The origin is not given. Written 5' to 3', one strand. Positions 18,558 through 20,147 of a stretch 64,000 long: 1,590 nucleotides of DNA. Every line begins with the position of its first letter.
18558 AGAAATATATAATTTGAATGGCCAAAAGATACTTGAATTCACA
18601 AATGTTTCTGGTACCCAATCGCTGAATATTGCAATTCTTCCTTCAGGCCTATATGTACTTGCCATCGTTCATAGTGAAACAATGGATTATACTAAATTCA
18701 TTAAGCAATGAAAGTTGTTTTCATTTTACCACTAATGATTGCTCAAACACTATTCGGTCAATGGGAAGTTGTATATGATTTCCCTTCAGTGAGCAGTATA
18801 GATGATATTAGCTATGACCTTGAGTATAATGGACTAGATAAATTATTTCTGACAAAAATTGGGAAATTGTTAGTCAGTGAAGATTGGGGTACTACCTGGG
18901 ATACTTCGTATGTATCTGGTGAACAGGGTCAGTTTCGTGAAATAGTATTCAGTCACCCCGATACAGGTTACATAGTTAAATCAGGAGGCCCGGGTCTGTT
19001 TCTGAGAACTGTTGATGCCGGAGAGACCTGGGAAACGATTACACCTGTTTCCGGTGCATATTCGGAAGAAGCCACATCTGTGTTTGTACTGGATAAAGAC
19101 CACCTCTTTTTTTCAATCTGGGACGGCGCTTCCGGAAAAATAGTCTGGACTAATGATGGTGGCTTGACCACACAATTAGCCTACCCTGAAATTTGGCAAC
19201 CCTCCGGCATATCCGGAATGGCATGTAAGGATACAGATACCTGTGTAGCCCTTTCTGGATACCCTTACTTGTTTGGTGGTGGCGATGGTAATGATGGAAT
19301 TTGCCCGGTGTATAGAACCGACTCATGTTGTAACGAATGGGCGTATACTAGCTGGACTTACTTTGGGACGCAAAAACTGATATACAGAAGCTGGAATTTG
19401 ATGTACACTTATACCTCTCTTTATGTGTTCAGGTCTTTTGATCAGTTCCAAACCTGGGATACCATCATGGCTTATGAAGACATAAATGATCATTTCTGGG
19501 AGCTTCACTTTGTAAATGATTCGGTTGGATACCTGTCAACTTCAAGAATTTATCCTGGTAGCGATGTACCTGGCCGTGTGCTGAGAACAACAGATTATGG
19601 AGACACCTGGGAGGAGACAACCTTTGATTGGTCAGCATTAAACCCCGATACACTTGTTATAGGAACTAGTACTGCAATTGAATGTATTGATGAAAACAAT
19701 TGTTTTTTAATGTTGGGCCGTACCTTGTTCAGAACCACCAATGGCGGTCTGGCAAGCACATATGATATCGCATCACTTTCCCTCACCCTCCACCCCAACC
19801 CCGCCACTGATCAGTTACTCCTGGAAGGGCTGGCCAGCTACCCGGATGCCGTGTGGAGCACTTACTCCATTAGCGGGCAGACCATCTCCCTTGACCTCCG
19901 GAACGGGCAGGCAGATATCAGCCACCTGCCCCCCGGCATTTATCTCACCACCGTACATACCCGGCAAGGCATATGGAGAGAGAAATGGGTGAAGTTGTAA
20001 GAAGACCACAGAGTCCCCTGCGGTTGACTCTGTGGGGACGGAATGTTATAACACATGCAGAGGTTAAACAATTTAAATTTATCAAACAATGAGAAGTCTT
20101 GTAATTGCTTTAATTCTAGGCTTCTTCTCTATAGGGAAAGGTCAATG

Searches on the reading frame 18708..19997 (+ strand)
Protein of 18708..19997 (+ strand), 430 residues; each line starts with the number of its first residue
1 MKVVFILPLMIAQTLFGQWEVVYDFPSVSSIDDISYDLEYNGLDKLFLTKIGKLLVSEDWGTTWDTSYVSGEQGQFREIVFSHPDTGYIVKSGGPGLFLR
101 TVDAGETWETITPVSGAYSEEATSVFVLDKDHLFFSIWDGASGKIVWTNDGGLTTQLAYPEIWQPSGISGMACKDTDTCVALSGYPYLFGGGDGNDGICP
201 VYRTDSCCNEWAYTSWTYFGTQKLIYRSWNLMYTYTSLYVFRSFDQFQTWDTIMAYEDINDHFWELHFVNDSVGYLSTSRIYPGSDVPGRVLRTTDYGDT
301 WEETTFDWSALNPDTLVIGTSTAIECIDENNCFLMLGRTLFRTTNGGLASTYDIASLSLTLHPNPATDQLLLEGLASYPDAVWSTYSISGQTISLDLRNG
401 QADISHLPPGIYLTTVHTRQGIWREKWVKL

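Call 7: search_protein_families(library=ncbifam, proteins=[window:18708-19997:+], max_evalue=0.01)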
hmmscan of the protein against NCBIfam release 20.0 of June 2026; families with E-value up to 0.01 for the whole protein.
window:18708-19997:+ (430 aa): 3 families
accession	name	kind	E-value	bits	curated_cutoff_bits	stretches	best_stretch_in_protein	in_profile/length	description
NF045728.1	glycosyl_F510_1955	equivalog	5.6e-07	29.1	175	1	52-153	115-208/246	F510_1955 family glycosylhydrolase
TIGR04183.1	Por_Secre_tail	domain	9.9e-07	28.7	23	1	362-429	2-71/72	T9SS type A sorting domain-containing protein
NF010237.0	PRK13684.1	equivalog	8.4e-06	25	326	1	25-131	42-143/334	photosynthesis system II assembly factor Ycf48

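Call 8: search_protein_families(library=pfam, proteins=[window:18708-19997:+], max_evalue=0.01)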
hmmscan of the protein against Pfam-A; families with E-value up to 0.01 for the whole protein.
window:18708-19997:+ (430 aa): 3 families
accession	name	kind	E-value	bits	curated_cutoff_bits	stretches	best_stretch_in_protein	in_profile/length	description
PF14870.12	PSII_BNR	-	2.1e-07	30.9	27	1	18-112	8-98/303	Photosynthesis system II assembly factor YCF48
PF15902.12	Sortilin-Vps10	-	1.3e-06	27.9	33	1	53-153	2-107/446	Sortilin, neurotensin receptor 3,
PF18962.6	Por_Secre_tail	-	2.5e-05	24.9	27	1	362-421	2-67/75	Secretion system C-terminal sorting domain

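Call 29: find_homologous_proteins(query=window:18708-19997:+, max_evalue=1e-30)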
Query window:18708-19997:+ (430 aa): 24 proteins with E <= 1e-30 among 4238 candidates.
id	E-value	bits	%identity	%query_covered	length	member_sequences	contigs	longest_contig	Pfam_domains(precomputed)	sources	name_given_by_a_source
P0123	0.0e+0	1009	100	100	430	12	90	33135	PF18962.8,PF14870.13,PF15902.13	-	-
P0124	1.3e-245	834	81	100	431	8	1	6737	PF18962.8,PF14870.13,PF15902.13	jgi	jgi:hypothetical protein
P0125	2.2e-223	760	75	100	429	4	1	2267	PF18962.8,PF14870.13,PF15902.13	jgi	-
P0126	1.6e-216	738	72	100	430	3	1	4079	PF18962.8,PF14870.13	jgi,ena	-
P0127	1.4e-211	721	74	97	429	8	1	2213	PF18962.8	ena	-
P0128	3.0e-206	704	69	100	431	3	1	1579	PF14870.13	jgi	jgi:photosystem II stability/assembly factor-like uncharacterized protein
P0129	3.9e-161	555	59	100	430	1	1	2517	PF18962.8,PF14870.13,PF15902.13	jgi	jgi:Secretion system C-terminal sorting domain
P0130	1.1e-158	547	63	86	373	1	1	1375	PF18962.8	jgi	jgi:photosystem II stability/assembly factor-like uncharacterized protein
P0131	4.5e-64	235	33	100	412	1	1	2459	PF18962.8,PF14870.13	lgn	-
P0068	6.4e-55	205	32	96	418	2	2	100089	PF18962.8,PF14870.13,PF02012.27,PF15902.13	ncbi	ncbi:MAG: T9SS type A sorting domain-containing protein [Chitinophagales bacterium]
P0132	8.8e-52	195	36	100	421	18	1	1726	PF14870.13,PF02012.27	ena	-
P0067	4.7e-51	192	30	100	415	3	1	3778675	PF18962.8,PF14870.13,PF02012.27,PF15902.13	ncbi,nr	ncbi:MAG: T9SS type A sorting domain-containing protein [Bacteroidetes bacterium]|nr:T9SS type A sor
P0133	2.5e-49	187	37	96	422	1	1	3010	PF18962.8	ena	-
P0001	3.6e-49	186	34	100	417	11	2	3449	PF02012.27,PF15902.13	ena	-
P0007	3.3e-46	176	34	100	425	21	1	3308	PF02012.27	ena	-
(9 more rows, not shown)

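Call 30: find_encoding_contigs(protein=P0124, flank=7000, max_places=3)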
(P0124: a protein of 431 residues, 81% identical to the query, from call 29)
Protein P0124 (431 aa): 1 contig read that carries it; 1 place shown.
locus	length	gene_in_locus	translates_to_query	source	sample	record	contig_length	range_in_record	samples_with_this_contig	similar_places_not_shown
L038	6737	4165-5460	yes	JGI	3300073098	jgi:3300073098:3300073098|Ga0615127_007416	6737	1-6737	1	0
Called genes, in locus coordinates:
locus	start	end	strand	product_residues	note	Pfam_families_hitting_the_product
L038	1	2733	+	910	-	?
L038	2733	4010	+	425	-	PF18962:Por_Secre_tail (weak)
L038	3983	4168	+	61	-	-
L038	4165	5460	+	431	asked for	PF14870:PSII_BNR (faint), PF15902:Sortilin-Vps10 (faint), PF18962:Por_Secre_tail (weak)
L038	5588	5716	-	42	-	-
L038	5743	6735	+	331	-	?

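Call 31: find_encoding_contigs(protein=P0126, flank=5000, max_places=3)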
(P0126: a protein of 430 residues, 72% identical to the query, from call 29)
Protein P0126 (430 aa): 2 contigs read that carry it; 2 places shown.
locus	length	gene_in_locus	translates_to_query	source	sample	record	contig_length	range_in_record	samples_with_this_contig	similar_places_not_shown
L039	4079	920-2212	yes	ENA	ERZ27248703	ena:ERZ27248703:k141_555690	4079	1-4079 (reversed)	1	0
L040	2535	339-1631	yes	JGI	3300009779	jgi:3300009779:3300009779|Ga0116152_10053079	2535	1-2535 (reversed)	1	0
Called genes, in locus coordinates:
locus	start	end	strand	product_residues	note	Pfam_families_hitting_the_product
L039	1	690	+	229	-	?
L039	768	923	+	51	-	PF18962:Por_Secre_tail (weak)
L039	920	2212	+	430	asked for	PF14870:PSII_BNR (faint), PF18962:Por_Secre_tail (faint)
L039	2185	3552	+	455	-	PF18962:Por_Secre_tail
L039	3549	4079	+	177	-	?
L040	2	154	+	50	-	?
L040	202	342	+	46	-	-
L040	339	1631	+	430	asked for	PF14870:PSII_BNR (faint), PF18962:Por_Secre_tail (faint)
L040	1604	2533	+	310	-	?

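Call 32: find_encoding_contigs(protein=P0129, flank=5000, max_places=3)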
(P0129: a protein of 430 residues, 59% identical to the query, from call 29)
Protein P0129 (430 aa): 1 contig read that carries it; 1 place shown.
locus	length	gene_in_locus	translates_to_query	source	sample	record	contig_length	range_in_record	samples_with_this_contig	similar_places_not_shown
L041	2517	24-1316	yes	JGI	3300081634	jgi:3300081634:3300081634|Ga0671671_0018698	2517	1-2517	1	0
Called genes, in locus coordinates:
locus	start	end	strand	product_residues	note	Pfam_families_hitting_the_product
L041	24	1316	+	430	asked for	PF14870:PSII_BNR (faint), PF15902:Sortilin-Vps10 (faint), PF18962:Por_Secre_tail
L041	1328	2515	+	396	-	?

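Call 44: search_protein_families(library=pfam, proteins=[L039:1-687:+, L039:2185-3549:+, L038:1-2730:+, L040:2-151:+], max_evalue=0.01)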
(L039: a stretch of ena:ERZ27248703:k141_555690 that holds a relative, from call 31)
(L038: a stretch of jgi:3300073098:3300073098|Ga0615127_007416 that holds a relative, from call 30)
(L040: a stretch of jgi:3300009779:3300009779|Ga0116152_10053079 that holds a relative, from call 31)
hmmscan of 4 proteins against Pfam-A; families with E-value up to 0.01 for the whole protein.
L039:1-687:+ (229 aa): 0 families

L039:2185-3549:+ (455 aa): 2 families
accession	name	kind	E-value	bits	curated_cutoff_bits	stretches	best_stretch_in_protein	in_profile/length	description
PF18962.6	Por_Secre_tail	-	3.5e-09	37.3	27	1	389-452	1-73/75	Secretion system C-terminal sorting domain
PF06739.17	SBBP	-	5.7e-05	23.4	20.5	1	145-177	1-34/38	Beta-propeller repeat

L038:1-2730:+ (910 aa): 3 families
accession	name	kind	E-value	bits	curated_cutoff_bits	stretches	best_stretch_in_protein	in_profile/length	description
PF25778.1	DUF7948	-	9.4e-22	78.5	27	1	69-279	2-210/214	Domain of unknown function (DUF7948)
PF18962.6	Por_Secre_tail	-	1.3e-09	38.7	27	1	840-894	1-61/75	Secretion system C-terminal sorting domain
PF06739.17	SBBP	-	2.3e-06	27.9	20.5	1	586-615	1-30/38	Beta-propeller repeat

L040:2-151:+ (50 aa): 0 families

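Call 61: find_encoding_contigs(protein=P0123, flank=6000, max_places=10)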
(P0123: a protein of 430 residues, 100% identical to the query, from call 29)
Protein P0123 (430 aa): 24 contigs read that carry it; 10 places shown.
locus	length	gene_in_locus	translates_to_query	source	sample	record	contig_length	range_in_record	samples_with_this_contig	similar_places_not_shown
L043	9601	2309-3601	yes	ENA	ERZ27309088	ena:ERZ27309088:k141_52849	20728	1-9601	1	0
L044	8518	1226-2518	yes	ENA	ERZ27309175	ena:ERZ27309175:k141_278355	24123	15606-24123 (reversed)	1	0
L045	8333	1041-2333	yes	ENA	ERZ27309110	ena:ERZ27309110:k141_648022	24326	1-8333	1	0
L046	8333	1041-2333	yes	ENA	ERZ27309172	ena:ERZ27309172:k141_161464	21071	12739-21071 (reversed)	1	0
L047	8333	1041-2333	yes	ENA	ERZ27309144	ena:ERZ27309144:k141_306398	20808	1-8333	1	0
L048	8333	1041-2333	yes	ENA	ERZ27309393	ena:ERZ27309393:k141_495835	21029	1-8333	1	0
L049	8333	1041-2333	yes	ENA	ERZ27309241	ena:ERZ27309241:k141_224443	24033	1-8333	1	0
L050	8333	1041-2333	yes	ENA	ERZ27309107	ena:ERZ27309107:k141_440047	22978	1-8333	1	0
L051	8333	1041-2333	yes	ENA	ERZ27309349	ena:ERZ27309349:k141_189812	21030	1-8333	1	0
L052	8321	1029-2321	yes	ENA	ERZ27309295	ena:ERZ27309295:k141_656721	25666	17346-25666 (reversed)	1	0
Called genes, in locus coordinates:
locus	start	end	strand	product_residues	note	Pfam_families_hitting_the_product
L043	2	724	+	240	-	?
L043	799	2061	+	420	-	PF02012:BNR (faint)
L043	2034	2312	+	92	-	PF18962:Por_Secre_tail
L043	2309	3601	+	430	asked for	PF14870:PSII_BNR (weak), PF15902:Sortilin-Vps10 (faint), PF18962:Por_Secre_tail (faint)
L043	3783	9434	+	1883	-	PF00082:Peptidase_S8, PF00656:Peptidase_C14, PF00082:Peptidase_S8, PF24096:DUF7379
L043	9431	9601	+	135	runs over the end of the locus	-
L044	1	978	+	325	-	?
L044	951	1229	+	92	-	PF18962:Por_Secre_tail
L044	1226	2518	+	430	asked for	PF14870:PSII_BNR (weak), PF15902:Sortilin-Vps10 (faint), PF18962:Por_Secre_tail (faint)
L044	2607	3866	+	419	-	PF18962:Por_Secre_tail (weak)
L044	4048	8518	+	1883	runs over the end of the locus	PF00082:Peptidase_S8, PF00656:Peptidase_C14, PF00082:Peptidase_S8, PF24096:DUF7379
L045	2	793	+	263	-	?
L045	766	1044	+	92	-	PF18962:Por_Secre_tail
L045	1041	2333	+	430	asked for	PF14870:PSII_BNR (weak), PF15902:Sortilin-Vps10 (faint), PF18962:Por_Secre_tail (faint)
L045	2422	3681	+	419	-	PF18962:Por_Secre_tail (weak)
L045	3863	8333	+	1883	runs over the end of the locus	PF00082:Peptidase_S8, PF00656:Peptidase_C14, PF00082:Peptidase_S8, PF24096:DUF7379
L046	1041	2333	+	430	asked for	PF14870:PSII_BNR (weak), PF15902:Sortilin-Vps10 (faint), PF18962:Por_Secre_tail (faint)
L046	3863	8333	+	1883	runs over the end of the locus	PF00082:Peptidase_S8, PF00656:Peptidase_C14, PF00082:Peptidase_S8, PF24096:DUF7379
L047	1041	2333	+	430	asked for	PF14870:PSII_BNR (weak), PF15902:Sortilin-Vps10 (faint), PF18962:Por_Secre_tail (faint)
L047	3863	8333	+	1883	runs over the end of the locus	PF00082:Peptidase_S8, PF00656:Peptidase_C14, PF00082:Peptidase_S8, PF24096:DUF7379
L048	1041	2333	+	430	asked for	PF14870:PSII_BNR (weak), PF15902:Sortilin-Vps10 (faint), PF18962:Por_Secre_tail (faint)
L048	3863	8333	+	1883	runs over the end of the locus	PF00082:Peptidase_S8, PF00656:Peptidase_C14, PF00082:Peptidase_S8, PF24096:DUF7379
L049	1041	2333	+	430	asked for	PF14870:PSII_BNR (weak), PF15902:Sortilin-Vps10 (faint), PF18962:Por_Secre_tail (faint)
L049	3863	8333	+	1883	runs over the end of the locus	PF00082:Peptidase_S8, PF00656:Peptidase_C14, PF00082:Peptidase_S8, PF24096:DUF7379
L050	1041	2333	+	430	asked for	PF14870:PSII_BNR (weak), PF15902:Sortilin-Vps10 (faint), PF18962:Por_Secre_tail (faint)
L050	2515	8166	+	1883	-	PF00082:Peptidase_S8, PF00656:Peptidase_C14, PF00082:Peptidase_S8, PF24096:DUF7379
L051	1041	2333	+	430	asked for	PF14870:PSII_BNR (weak), PF15902:Sortilin-Vps10 (faint), PF18962:Por_Secre_tail (faint)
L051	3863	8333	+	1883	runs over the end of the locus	PF00082:Peptidase_S8, PF00656:Peptidase_C14, PF00082:Peptidase_S8, PF24096:DUF7379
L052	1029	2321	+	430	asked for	PF14870:PSII_BNR (weak), PF15902:Sortilin-Vps10 (faint), PF18962:Por_Secre_tail (faint)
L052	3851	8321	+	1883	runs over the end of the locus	PF00082:Peptidase_S8, PF00656:Peptidase_C14, PF00082:Peptidase_S8, PF24096:DUF7379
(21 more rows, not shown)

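Call 63: find_encoding_contigs(protein=P0125, flank=3000, max_places=3)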
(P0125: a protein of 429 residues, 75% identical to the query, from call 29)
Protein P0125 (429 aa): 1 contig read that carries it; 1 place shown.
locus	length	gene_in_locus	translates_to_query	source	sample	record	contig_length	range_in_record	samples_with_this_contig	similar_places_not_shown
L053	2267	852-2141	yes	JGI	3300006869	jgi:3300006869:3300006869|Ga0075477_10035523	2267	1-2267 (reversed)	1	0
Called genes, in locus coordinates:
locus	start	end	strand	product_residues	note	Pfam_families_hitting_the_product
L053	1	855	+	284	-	PF18962:Por_Secre_tail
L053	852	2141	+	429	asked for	PF14870:PSII_BNR (faint), PF15902:Sortilin-Vps10 (faint), PF18962:Por_Secre_tail (faint)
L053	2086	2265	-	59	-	?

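Call 64: find_encoding_contigs(protein=P0127, flank=3000, max_places=3)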
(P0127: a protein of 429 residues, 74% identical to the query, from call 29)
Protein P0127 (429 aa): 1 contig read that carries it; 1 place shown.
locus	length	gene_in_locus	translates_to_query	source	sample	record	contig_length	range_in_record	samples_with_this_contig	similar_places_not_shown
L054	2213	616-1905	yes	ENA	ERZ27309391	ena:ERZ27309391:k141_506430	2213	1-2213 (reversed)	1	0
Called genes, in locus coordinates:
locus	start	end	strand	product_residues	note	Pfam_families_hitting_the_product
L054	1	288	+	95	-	?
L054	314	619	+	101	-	PF18962:Por_Secre_tail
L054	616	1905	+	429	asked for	PF18962:Por_Secre_tail (faint)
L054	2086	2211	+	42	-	?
